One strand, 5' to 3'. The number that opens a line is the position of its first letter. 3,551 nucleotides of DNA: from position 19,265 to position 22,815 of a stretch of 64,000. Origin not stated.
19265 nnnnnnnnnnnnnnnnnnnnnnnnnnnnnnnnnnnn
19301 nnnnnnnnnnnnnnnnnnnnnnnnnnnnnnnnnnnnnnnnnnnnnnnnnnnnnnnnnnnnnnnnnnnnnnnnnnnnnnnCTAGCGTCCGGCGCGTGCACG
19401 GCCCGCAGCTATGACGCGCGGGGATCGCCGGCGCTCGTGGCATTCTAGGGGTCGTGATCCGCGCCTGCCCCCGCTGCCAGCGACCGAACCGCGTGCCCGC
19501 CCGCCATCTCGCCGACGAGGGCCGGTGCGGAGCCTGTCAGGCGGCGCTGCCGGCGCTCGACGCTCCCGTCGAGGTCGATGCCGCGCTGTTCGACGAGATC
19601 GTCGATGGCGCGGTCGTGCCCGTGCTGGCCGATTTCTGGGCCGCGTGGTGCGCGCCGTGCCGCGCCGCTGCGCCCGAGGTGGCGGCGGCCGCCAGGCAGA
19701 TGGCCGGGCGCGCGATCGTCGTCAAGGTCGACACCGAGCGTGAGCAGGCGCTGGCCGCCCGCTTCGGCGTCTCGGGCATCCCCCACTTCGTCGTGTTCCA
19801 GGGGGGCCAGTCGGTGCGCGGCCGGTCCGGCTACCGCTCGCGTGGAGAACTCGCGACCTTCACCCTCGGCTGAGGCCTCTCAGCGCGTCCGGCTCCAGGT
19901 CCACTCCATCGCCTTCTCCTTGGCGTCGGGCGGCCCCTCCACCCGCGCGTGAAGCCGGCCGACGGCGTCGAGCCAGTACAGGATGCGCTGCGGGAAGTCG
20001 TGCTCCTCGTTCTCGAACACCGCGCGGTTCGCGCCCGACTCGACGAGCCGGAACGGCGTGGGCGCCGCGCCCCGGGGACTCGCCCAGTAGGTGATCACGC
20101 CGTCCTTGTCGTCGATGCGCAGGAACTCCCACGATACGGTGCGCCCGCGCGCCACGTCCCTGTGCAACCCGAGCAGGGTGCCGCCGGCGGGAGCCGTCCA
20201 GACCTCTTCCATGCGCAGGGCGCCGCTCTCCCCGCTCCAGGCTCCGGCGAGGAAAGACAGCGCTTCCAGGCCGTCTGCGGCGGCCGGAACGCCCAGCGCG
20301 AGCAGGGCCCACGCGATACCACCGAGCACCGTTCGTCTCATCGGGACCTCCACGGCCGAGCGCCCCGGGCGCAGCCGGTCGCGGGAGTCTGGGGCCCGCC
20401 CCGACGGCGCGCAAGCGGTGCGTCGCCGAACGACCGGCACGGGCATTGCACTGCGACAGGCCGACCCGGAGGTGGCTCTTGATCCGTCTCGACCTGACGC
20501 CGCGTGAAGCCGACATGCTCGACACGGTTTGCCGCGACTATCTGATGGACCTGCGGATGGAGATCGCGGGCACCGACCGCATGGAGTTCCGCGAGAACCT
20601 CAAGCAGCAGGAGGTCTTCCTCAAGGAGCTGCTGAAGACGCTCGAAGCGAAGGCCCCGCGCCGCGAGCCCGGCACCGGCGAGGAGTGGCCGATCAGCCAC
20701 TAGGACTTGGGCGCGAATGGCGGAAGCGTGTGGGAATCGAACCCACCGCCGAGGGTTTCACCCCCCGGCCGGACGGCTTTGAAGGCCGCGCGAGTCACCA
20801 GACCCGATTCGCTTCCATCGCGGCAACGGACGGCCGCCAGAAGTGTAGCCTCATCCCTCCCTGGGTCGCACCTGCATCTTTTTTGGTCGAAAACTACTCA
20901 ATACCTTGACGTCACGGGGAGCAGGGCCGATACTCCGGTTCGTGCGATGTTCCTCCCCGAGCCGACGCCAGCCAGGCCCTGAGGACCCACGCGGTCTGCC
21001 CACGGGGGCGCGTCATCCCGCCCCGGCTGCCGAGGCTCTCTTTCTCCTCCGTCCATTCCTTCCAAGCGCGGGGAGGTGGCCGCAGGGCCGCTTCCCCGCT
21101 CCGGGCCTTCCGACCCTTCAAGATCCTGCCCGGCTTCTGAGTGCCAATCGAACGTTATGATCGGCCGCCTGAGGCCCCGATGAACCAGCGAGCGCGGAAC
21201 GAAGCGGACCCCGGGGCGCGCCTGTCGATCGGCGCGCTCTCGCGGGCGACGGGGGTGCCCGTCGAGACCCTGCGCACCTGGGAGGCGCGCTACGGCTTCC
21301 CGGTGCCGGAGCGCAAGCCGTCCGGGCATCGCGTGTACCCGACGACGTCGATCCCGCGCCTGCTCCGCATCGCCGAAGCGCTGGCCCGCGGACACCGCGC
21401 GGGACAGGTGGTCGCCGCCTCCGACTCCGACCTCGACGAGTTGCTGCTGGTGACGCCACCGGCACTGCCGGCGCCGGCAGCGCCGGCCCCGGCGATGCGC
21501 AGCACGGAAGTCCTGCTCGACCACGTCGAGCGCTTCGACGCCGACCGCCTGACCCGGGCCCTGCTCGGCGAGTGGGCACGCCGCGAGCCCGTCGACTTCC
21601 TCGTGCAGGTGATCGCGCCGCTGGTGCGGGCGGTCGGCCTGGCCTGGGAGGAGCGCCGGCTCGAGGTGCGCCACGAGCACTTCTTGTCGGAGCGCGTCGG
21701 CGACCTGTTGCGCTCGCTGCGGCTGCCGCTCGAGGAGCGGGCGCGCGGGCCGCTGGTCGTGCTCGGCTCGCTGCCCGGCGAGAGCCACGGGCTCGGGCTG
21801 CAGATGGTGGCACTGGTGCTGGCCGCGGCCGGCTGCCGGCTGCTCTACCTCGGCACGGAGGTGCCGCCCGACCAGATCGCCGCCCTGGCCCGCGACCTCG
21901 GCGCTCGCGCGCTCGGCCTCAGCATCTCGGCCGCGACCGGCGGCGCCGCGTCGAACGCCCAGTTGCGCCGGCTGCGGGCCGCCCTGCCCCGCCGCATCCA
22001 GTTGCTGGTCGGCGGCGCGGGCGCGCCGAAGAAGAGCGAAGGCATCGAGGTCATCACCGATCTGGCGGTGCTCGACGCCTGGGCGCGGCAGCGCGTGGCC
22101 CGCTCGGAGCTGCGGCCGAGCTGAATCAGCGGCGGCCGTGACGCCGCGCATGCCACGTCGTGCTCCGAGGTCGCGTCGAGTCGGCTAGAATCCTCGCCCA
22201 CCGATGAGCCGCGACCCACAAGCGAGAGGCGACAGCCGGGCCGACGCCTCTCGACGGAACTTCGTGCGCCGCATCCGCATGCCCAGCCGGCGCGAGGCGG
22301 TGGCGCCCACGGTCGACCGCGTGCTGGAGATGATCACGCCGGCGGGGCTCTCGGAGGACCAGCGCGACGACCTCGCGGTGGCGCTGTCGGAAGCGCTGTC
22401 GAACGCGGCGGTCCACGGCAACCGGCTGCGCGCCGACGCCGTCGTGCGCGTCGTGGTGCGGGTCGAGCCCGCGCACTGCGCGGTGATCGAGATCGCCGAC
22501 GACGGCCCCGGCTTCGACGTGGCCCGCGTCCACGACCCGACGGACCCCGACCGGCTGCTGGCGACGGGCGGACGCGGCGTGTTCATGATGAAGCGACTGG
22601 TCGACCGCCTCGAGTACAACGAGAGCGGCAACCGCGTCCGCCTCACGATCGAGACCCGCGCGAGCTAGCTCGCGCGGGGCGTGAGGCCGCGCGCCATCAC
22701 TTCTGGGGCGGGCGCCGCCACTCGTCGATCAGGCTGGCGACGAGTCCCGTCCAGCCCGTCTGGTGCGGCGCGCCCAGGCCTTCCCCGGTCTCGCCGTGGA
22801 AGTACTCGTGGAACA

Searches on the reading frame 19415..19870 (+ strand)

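Call 25: search_protein_families(library=pfam, proteins=[window:19415-19870:+], max_evalue=0.00001)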
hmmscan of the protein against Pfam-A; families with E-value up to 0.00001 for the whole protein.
window:19415-19870:+ (152 aa): 5 families
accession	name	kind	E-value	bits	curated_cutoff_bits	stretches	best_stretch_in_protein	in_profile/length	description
PF00085.26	Thioredoxin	-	5e-23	81.5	23.5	1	53-149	4-100/103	Thioredoxin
PF13098.12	Thioredoxin_2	-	1.5e-06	28.9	27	1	69-147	7-101/104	Thioredoxin-like domain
PF13905.12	Thioredoxin_8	-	4.4e-06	27.4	27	0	70-104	4-42/94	Thioredoxin-like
PF21352.3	Zn_ribbon_Thio2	-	8.2e-06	26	27.1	1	17-43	1-27/27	Thioredoxin 2, N-terminal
PF13899.12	Thioredoxin_7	-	9.5e-06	26.1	27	0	69-129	19-82/83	Thioredoxin-like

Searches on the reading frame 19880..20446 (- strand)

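Call 7: search_protein_families(library=pfam, proteins=[window:19880-20446:-])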
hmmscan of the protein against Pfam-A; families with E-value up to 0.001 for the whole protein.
window:19880-20446:- (188 aa): 1 family
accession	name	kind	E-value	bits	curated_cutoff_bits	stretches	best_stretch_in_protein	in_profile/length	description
PF19780.4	DUF6265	-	1.1e-24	87.5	23.8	1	64-170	1-115/116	Domain of unknown function (DUF6265)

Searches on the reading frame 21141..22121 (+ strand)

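Call 22: search_protein_families(library=pfam, proteins=[window:21141-22121:+], max_evalue=0.00001)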
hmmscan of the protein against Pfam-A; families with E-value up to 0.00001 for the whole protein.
window:21141-22121:+ (327 aa): 4 families
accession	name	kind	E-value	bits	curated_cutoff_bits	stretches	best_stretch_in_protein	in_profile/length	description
PF02310.24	B12-binding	-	9.7e-13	48.5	32.1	1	206-295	3-91/121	B12 binding domain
PF13411.12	MerR_1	-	1.6e-10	41.4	21.6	1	29-85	2-57/69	MerR HTH family regulatory protein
PF00376.29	MerR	-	5.4e-10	39.4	28.2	1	29-66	1-38/38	MerR family regulatory protein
PF02607.22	B12-binding_2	-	1.1e-06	29.2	23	1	124-186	4-66/74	B12 binding domain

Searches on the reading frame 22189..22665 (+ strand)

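Call 22: search_protein_families(library=pfam, proteins=[window:22189-22665:+], max_evalue=0.00001)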
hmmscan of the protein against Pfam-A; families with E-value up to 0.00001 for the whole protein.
window:22189-22665:+ (159 aa): 2 families
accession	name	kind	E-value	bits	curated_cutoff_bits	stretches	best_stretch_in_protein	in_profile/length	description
PF13581.12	HATPase_c_2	-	3.7e-24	85.6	27.4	1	32-153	2-126/127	Histidine kinase-like ATPase domain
PF02518.31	HATPase_c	-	2.6e-07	31.5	26.4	1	59-155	3-108/111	Histidine kinase-, DNA gyrase B-, and HSP90-like ATPase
